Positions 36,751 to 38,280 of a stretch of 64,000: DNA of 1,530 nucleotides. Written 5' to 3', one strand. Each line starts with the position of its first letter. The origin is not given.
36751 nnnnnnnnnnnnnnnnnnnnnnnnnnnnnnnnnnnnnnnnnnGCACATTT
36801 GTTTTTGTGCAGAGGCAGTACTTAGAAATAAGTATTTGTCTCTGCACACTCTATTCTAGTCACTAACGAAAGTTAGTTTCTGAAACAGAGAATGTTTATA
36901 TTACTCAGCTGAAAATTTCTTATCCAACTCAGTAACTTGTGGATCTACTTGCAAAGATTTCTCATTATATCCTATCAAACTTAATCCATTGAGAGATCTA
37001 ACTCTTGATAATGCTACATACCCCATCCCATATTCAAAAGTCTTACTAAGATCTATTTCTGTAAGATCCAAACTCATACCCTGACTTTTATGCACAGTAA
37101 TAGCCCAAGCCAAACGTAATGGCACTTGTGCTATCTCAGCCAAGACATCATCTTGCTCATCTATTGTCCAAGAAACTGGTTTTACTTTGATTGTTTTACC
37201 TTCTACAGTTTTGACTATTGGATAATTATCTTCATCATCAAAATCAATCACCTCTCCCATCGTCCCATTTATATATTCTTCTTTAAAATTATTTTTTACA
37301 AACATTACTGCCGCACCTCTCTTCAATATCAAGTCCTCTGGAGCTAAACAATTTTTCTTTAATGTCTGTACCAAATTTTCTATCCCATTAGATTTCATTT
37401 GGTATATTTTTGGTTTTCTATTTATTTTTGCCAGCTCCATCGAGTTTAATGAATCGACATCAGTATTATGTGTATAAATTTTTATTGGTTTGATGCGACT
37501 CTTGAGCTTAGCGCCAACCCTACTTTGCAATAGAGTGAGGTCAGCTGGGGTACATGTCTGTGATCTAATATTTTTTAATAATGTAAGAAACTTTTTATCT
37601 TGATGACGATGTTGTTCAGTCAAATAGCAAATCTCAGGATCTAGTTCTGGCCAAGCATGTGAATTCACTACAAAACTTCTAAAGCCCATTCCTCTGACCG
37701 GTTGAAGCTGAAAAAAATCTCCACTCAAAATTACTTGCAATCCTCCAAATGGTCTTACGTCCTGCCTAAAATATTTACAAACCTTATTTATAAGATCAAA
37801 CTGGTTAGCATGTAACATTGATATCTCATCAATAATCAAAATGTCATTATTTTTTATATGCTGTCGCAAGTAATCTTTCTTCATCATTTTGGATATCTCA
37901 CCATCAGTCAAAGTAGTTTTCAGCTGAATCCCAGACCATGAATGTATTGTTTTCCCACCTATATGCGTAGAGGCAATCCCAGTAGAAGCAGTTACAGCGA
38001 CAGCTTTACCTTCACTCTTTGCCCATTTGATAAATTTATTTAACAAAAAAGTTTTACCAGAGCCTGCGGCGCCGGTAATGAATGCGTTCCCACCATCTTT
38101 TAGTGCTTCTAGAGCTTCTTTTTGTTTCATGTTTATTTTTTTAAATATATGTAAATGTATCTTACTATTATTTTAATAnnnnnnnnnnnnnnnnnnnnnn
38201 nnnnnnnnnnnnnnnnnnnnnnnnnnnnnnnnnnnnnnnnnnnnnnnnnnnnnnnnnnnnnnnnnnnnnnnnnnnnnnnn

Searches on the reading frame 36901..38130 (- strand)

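Call 44: search_protein_families(library=pfam, proteins=[window:36901-38130:-], max_evalue=0.00001)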
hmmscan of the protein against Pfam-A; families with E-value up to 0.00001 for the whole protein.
window:36901-38130:- (409 aa): 4 families
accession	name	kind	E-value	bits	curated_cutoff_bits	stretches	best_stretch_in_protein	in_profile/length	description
PF05970.20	PIF1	-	1.1e-37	130.2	25.9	1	9-179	12-192/223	PIF1-like helicase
PF13604.12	AAA_30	-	3.7e-16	59.8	27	1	2-192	5-172/191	AAA domain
PF13245.12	AAA_19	-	1.1e-13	51.9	25.1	1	3-144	1-131/134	AAA domain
PF13401.12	AAA_22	-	3e-09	37.7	27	1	12-137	4-122/130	AAA domain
